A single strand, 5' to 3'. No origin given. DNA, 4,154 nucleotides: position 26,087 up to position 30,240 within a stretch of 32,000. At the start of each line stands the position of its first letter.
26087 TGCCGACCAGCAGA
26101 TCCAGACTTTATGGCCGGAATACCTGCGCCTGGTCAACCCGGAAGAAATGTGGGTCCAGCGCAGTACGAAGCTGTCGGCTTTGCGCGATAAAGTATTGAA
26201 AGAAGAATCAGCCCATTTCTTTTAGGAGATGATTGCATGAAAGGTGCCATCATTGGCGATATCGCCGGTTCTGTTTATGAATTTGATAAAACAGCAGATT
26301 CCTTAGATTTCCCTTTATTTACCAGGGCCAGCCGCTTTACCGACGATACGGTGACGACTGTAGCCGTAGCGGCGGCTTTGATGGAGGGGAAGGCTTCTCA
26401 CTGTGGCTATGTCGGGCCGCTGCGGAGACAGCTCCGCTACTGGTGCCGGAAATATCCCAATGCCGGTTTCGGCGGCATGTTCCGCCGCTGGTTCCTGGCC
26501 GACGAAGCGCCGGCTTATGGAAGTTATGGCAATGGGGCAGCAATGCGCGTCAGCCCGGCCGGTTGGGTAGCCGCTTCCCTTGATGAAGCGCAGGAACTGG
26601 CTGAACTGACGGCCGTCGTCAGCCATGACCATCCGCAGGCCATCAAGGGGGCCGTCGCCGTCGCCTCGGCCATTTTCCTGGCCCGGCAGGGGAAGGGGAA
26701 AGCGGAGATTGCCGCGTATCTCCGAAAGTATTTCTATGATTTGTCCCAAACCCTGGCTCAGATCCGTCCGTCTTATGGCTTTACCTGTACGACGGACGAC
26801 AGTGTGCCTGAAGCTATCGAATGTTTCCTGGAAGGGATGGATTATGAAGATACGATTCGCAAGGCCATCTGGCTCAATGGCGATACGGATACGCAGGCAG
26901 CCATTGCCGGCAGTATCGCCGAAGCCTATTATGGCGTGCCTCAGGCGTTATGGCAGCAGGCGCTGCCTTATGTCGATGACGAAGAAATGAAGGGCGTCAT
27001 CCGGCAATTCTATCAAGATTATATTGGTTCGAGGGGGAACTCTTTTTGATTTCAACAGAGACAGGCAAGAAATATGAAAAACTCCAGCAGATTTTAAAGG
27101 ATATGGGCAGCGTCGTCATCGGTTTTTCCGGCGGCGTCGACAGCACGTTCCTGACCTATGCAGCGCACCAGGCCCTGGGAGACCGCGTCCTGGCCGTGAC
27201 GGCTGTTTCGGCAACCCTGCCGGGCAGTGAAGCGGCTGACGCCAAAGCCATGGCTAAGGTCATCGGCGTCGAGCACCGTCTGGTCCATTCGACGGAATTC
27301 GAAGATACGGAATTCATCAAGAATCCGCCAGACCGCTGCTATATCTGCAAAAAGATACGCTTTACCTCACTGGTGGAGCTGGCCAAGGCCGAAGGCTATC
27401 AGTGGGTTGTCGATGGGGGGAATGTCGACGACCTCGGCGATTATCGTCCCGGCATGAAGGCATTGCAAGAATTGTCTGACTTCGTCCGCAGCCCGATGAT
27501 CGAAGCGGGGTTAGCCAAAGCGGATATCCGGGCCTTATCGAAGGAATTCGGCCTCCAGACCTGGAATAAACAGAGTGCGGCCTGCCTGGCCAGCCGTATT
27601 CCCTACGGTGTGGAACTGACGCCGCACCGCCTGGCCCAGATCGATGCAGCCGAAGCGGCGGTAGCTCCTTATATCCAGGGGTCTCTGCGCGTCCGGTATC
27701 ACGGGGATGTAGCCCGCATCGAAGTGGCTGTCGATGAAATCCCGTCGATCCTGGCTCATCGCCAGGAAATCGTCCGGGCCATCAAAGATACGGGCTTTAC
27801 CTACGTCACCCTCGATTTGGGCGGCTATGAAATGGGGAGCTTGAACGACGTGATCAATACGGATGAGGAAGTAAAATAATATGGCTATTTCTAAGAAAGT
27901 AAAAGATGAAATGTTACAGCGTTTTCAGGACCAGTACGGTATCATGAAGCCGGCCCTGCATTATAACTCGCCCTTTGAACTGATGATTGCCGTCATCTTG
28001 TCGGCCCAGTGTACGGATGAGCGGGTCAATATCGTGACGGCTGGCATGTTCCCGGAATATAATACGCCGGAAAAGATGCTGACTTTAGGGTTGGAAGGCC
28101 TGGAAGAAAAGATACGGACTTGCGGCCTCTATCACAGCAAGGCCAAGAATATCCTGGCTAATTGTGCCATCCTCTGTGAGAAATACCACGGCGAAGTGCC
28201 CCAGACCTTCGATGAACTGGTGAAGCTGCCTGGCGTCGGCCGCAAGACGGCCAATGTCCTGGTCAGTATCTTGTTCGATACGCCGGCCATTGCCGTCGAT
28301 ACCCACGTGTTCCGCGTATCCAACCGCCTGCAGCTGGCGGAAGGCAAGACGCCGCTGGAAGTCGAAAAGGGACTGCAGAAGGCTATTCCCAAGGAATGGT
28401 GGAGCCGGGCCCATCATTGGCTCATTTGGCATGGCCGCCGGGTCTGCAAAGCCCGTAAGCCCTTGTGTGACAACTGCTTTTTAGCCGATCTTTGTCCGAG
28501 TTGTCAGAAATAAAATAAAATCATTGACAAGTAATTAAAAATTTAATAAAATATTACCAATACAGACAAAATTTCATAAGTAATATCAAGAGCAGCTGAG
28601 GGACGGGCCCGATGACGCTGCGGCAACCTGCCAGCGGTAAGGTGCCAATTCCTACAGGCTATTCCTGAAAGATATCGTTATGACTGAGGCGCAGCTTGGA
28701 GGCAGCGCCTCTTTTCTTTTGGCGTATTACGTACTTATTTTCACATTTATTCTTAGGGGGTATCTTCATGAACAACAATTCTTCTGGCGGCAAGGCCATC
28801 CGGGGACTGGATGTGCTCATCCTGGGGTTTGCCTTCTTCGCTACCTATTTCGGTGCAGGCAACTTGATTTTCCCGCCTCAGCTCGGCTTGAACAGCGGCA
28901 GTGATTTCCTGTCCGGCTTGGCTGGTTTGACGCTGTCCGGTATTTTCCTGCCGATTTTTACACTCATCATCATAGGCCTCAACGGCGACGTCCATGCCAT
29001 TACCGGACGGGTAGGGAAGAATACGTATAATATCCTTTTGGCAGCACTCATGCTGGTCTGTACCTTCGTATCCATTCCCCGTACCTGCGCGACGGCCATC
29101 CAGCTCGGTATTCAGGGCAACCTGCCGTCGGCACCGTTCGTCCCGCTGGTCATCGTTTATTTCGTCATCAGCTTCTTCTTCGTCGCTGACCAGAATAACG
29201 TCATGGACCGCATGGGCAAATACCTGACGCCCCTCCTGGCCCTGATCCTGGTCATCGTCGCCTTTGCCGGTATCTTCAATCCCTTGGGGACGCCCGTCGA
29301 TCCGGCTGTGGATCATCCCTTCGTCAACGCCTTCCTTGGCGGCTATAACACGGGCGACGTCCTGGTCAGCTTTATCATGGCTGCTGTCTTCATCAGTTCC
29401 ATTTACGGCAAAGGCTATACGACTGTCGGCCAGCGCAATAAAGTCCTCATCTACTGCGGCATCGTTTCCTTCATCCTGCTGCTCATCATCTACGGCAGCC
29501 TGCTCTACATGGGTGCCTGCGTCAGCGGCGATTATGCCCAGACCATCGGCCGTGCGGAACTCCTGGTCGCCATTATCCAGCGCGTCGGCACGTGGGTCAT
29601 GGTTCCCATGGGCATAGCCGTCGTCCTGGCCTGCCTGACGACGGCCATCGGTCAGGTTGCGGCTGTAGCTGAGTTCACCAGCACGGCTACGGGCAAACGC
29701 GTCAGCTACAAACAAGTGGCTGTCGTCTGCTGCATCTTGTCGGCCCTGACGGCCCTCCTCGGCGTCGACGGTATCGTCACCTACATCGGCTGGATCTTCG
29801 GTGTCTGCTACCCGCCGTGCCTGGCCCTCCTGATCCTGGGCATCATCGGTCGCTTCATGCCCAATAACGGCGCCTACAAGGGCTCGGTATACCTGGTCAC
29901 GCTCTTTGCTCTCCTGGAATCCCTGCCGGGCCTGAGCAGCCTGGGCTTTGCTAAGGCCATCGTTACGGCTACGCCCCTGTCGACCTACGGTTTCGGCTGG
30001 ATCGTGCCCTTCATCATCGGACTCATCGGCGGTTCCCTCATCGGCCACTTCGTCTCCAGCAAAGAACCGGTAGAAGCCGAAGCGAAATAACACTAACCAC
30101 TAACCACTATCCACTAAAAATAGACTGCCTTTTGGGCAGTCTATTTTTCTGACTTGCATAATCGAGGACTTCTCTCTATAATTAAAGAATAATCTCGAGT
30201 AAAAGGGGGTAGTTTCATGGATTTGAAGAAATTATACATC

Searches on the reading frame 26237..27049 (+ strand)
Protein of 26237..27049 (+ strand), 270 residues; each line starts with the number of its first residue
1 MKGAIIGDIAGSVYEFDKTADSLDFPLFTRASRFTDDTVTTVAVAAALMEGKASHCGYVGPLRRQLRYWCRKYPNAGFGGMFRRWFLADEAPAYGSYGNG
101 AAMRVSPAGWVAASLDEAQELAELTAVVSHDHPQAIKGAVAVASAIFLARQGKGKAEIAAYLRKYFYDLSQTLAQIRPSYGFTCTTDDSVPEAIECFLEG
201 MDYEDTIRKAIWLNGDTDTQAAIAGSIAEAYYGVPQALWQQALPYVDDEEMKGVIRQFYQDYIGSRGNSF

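Call 10: search_protein_families(library=pfam, proteins=[window:26237-27049:+])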
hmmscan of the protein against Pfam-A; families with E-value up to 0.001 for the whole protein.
window:26237-27049:+ (270 aa): 1 family
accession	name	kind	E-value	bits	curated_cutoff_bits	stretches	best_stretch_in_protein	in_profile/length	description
PF03747.19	ADP_ribosyl_GH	-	1.7e-33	117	26.2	1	3-234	5-281/287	ADP-ribosylglycohydrolase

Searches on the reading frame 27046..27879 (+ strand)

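Call 10: search_protein_families(library=pfam, proteins=[window:27046-27879:+])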
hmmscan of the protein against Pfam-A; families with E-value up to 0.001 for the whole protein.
window:27046-27879:+ (277 aa): 5 families
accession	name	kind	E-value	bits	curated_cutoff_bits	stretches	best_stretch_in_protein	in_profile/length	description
PF02540.23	NAD_synthase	-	1.9e-07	30.9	21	1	20-80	18-79/242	NAD synthase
PF00733.27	Asn_synthase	-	7.9e-06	26.2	21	1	24-88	21-85/354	Asparagine synthase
PF06508.19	QueC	-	0.00016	21.7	22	0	23-83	2-61/210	Queuosine biosynthesis protein QueC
PF01171.26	ATP_bind_3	-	0.00024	21.3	27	1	23-129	2-108/182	PP-loop family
PF03054.22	tRNA_Me_trans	-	0.00096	19.3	20.6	0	23-124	3-125/202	tRNA methyl transferase HUP domain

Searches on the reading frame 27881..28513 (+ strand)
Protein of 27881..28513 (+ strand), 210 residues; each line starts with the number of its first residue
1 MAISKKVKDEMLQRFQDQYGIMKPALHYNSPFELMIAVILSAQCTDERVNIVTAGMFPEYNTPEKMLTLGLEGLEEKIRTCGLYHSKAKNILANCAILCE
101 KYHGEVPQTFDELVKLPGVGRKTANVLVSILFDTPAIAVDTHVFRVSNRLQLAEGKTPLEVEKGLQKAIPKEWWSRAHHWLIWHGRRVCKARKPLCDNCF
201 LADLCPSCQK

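Call 10: search_protein_families(library=pfam, proteins=[window:27881-28513:+])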
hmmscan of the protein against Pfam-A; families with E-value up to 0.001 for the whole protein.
window:27881-28513:+ (210 aa): 3 families
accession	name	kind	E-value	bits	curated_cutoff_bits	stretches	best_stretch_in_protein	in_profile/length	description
PF00730.31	HhH-GPD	-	1e-23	84.1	26.2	1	36-171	1-108/108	HhH-GPD superfamily base excision DNA repair protein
PF00633.29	HHH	-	1.6e-09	37.5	24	1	101-129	1-29/30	Helix-hairpin-helix motif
PF10576.14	EndIII_4Fe-2S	-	9.1e-07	29.4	20.5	1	189-205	1-17/17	Iron-sulfur binding domain of endonuclease III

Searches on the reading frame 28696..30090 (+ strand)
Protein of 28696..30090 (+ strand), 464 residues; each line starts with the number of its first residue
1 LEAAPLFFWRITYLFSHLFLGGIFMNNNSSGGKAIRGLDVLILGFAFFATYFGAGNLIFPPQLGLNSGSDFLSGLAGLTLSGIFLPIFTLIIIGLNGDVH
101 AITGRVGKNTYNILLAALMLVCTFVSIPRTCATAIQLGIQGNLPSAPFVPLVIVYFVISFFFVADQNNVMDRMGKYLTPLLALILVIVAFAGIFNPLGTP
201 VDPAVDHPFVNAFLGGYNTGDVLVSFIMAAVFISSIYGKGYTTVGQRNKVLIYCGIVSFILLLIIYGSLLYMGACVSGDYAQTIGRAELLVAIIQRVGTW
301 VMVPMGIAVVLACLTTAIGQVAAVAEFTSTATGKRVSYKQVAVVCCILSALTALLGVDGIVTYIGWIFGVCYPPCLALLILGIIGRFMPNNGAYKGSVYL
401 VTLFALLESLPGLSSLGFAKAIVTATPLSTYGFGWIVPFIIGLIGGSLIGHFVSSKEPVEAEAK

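Call 10: search_protein_families(library=pfam, proteins=[window:28696-30090:+])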
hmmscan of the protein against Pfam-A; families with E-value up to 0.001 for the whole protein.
window:28696-30090:+ (464 aa): 1 family
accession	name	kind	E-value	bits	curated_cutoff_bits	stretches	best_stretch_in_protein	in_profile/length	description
PF05525.19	Branch_AA_trans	-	3.1e-76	257.5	22.3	1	39-450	4-426/429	Branched-chain amino acid transport protein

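Call 38: find_homologous_proteins(query=window:28768-30090:+, max_evalue=1e-60)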
Query window:28768-30090:+ (440 aa): 635 proteins with E <= 1e-60 among 8000 candidates; the best 120 are listed.
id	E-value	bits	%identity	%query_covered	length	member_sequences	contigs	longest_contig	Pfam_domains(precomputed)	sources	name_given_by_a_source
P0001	1.1e-268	909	95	100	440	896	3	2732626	PF05525.20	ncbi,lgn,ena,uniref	ncbi:branched-chain amino acid transport system II carrier protein [Megasphaera sp.]|uniref:branched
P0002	6.7e-255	864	94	100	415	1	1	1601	PF05525.20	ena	-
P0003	1.3e-240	817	89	100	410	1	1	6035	PF05525.20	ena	-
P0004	1.6e-227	774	80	100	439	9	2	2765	PF05525.20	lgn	-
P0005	4.6e-225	766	81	97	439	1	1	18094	PF05525.20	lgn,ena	-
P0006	7.9e-224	762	80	100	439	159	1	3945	PF05525.20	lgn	-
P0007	1.7e-223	760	83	96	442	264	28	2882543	PF05525.20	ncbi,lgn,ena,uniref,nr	ncbi:branched-chain amino acid transport system II carrier protein [Megasphaera hexanoica]|uniref:Br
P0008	1.1e-222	758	80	100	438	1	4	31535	PF05525.20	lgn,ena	-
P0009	1.5e-222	757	80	100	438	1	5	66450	PF05525.20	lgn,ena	-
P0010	8.0e-222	755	79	100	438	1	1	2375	PF05525.20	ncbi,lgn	-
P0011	1.1e-221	754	79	100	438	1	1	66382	PF05525.20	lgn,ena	-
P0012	1.0e-220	751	80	98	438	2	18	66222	PF05525.20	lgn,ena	-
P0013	4.0e-220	749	80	98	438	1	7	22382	PF05525.20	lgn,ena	-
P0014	5.6e-220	749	82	96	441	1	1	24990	PF05525.20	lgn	-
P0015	7.2e-220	748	79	97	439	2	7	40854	PF05525.20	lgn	-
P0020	9.5e-214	728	78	98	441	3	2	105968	PF05525.20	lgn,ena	-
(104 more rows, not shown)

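Call 39: find_encoding_contigs(protein=P0001, flank=10000, max_places=2)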
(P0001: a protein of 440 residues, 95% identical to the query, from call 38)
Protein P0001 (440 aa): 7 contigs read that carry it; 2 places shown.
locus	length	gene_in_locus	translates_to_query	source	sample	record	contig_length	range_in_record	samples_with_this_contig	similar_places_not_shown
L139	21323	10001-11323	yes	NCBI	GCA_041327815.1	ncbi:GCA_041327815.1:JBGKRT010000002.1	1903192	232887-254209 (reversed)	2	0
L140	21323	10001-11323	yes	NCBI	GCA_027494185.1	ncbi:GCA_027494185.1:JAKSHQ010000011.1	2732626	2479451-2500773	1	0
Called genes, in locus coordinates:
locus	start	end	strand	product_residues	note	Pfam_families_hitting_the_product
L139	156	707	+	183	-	PF00578:AhpC-TSA (faint), PF13905:Thioredoxin_8 (weak)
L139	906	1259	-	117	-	PF00376:MerR, PF13411:MerR_1, PF09278:MerR-DNA-bind (weak)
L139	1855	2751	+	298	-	PF03807:F420_oxidored (faint), PF10727:Rossmann-like, PF10728:DUF2520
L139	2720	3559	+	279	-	PF02548:Pantoate_transf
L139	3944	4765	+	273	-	PF00456:Transketolase_N, PF13292:DXP_synthase_N, PF00676:E1_dh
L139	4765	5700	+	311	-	PF02779:Transket_pyr, PF02780:Transketolase_C, PF22613:Transketolase_C_1 (weak)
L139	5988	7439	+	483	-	PF17767:NAPRTase_N, PF04095:NAPRTase, PF17956:NAPRTase_C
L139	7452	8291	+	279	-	PF03747:ADP_ribosyl_GH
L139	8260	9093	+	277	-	PF02540:NAD_synthase, PF00733:Asn_synthase (weak)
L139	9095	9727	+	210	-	PF00730:HhH-GPD, PF00633:HHH, PF10576:EndIII_4Fe-2S (weak)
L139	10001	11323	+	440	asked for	PF05525:Branch_AA_trans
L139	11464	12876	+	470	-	PF00171:Aldedh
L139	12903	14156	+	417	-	PF00390:malic, PF00208:ELFV_dehydrog (weak), PF03949:Malic_M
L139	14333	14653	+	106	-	-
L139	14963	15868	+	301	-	PF02445:NadA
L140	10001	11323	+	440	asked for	PF05525:Branch_AA_trans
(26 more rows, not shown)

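Call 40: find_encoding_contigs(protein=P0007, flank=10000, max_places=2)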
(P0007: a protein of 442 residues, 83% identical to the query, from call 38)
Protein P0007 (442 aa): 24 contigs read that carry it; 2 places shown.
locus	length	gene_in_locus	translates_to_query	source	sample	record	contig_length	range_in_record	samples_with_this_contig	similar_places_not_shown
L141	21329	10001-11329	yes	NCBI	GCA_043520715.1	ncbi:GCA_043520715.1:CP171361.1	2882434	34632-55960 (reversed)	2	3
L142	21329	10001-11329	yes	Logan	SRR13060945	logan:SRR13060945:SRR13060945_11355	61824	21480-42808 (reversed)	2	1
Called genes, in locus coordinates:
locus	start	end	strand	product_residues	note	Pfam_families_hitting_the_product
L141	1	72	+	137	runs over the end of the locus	PF01797:Y1_Tnp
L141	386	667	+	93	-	PF13408:Zn_ribbon_recom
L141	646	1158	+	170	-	-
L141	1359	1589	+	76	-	-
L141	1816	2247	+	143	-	PF12802:MarR_2 (faint), PF01047:MarR (weak), PF13412:HTH_24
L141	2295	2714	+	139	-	PF01243:PNPOx_N, PF16242:Pyrid_ox_like (weak)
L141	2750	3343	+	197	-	PF00881:Nitroreductase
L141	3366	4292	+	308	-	PF00753:Lactamase_B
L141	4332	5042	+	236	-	PF14512:TM1586_NiRdase (faint), PF00881:Nitroreductase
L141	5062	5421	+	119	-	PF07883:Cupin_2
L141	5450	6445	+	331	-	PF00724:Oxidored_FMN, PF01207:Dus (faint)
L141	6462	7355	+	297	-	PF01361:Tautomerase (faint), PF14552:Tautomerase_2, PF13577:SnoaL_4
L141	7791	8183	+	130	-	-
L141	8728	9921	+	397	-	PF01053:Cys_Met_Meta_PP, PF06838:Met_gamma_lyase (faint), PF00155:Aminotran_1_2 (weak)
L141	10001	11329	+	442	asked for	PF05525:Branch_AA_trans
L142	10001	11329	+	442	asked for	PF05525:Branch_AA_trans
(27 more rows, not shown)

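Call 41: find_encoding_contigs(protein=P0009, flank=10000, max_places=1)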
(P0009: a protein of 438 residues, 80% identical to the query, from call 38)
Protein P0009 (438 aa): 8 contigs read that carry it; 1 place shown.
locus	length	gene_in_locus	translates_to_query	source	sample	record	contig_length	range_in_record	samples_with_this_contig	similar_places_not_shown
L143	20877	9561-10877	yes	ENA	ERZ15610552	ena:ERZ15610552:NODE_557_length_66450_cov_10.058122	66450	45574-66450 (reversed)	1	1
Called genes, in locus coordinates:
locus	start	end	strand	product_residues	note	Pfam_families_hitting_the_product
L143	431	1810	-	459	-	PF00324:AA_permease, PF13520:AA_permease_2, PF13906:AA_permease_C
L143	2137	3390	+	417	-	PF00155:Aminotran_1_2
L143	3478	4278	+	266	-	PF03446:NAD_binding_2, PF03807:F420_oxidored, PF07991:KARI_N (weak), PF14748:P5CR_dimer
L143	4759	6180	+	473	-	PF01565:FAD_binding_4, PF02913:FAD-oxidase_C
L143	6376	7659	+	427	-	PF09861:Lar_N, PF21113:LarA_C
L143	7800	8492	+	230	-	PF03741:TerC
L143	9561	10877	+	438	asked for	PF05525:Branch_AA_trans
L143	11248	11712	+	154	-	PF05198:IF3_N, PF00707:IF3_C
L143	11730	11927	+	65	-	PF01632:Ribosomal_L35p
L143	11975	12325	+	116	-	PF00453:Ribosomal_L20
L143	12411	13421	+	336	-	PF02016:Peptidase_S66, PF17676:Peptidase_S66C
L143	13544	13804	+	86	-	PF00403:HMA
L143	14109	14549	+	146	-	PF00572:Ribosomal_L13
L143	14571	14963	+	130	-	PF00380:Ribosomal_S9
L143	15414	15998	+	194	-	-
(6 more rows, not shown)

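Call 57: find_encoding_contigs(protein=P0003, flank=10000, max_places=1)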
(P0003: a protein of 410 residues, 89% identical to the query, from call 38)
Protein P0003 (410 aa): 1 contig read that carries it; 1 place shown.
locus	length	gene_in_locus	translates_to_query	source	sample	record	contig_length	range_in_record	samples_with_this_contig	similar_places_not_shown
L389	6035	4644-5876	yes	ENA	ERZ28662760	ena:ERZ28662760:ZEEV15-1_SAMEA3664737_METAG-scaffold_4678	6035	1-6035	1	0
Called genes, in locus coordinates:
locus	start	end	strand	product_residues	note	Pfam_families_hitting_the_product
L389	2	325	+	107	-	?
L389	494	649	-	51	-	-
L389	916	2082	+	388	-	PF04095:NAPRTase, PF17956:NAPRTase_C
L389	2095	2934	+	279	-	PF03747:ADP_ribosyl_GH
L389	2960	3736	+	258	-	PF00733:Asn_synthase (faint), PF02540:NAD_synthase (weak)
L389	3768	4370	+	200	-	PF00730:HhH-GPD, PF00633:HHH (weak), PF10576:EndIII_4Fe-2S (weak)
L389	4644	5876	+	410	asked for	PF05525:Branch_AA_trans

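Call 58: find_encoding_contigs(protein=P0014, flank=10000, max_places=1)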
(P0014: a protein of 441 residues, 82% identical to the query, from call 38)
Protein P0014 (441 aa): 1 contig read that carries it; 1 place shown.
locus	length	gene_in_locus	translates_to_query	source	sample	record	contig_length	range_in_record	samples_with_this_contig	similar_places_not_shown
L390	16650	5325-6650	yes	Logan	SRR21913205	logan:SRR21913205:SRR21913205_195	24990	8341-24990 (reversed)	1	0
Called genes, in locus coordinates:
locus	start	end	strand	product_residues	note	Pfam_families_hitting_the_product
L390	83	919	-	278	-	PF10609:ParA, PF01656:CbiA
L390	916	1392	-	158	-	PF02001:DUF134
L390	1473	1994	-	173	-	PF00857:Isochorismatase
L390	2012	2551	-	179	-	PF02581:TMP-TENI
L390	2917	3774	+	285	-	PF01590:GAF (weak), PF00196:GerE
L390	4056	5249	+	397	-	PF01053:Cys_Met_Meta_PP, PF06838:Met_gamma_lyase (faint), PF00155:Aminotran_1_2 (weak)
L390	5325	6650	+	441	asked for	PF05525:Branch_AA_trans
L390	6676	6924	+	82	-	PF01053:Cys_Met_Meta_PP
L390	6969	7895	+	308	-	PF01053:Cys_Met_Meta_PP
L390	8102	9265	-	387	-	PF04055:Radical_SAM, PF06968:BATS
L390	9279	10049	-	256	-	PF05690:ThiG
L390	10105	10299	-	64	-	PF02597:ThiS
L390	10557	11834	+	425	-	PF00349:Hexokinase_1, PF03727:Hexokinase_2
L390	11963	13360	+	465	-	PF00392:GntR, PF00155:Aminotran_1_2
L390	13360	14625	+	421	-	PF00149:Metallophos, PF12850:Metallophos_2 (weak)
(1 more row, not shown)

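Call 59: find_encoding_contigs(protein=P0020, flank=10000, max_places=1)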
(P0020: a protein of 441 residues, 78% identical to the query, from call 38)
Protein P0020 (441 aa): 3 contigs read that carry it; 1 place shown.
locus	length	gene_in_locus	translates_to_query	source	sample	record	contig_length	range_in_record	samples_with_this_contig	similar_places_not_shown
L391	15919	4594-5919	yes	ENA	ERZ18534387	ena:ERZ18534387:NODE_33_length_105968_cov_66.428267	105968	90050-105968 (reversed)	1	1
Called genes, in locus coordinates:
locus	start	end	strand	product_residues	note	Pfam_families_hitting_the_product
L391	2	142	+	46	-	?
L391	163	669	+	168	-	-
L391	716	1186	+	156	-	-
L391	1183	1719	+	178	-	-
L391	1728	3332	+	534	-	PF00890:FAD_binding_2, PF01266:DAO (weak), PF07992:Pyr_redox_2 (faint), PF02910:Succ_DH_flav_C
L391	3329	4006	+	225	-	PF13085:Fer2_3, PF13183:Fer4_8, PF13534:Fer4_17 (weak)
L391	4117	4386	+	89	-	PF09397:FtsK_gamma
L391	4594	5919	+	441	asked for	PF05525:Branch_AA_trans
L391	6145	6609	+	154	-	PF05198:IF3_N, PF00707:IF3_C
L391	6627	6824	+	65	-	PF01632:Ribosomal_L35p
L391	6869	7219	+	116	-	PF00453:Ribosomal_L20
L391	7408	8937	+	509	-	PF00224:PK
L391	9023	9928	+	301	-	PF03547:Mem_trans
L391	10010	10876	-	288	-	PF00126:HTH_1, PF03466:LysR_substrate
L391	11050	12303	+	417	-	PF00278:Orn_DAP_Arg_deC, PF02784:Orn_Arg_deC_N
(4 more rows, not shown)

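Call 61: find_related_loci(query=window:28768-30090:+, collection=metagenome_contigs, flank=6000)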
Query window:28768-30090:+ (440 aa) in metagenome_contigs; peptide patterns used: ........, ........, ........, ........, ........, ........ (x = any residue, [..] = any of these).
257 stretches matched a pattern; 108 encode a relative of the query (tblastn E <= 1e-3); the best 80 are kept; 80 distinct loci.
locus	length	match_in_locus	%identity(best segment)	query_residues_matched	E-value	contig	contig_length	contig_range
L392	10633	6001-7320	100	1-440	0e+0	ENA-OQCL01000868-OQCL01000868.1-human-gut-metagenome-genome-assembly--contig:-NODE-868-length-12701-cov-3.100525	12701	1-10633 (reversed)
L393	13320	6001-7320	100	1-440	0e+0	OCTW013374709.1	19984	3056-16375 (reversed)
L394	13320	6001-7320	100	1-440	0e+0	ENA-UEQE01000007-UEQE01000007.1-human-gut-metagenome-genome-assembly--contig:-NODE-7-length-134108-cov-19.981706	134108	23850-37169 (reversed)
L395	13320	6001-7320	100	1-440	0e+0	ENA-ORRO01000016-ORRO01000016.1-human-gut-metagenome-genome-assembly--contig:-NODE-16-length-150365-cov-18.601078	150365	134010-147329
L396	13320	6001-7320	100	1-440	0e+0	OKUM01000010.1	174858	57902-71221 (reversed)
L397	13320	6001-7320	100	1-440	0e+0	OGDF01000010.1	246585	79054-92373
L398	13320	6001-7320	99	1-440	0e+0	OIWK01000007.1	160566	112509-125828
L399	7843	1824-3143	95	1-440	0e+0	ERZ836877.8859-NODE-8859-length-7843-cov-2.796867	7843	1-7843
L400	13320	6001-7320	95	1-440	0e+0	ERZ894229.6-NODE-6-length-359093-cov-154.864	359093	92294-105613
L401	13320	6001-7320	95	1-440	0e+0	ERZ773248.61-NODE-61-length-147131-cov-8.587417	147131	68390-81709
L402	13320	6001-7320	96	1-440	0e+0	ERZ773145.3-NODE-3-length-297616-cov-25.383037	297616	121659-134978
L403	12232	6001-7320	95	1-440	0e+0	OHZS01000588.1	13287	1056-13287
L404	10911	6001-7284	100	13-440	0e+0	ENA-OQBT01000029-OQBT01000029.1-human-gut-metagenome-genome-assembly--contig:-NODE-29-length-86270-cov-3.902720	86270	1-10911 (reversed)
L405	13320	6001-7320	93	1-440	0e+0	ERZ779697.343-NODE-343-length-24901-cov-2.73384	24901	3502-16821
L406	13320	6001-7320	95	1-440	0e+0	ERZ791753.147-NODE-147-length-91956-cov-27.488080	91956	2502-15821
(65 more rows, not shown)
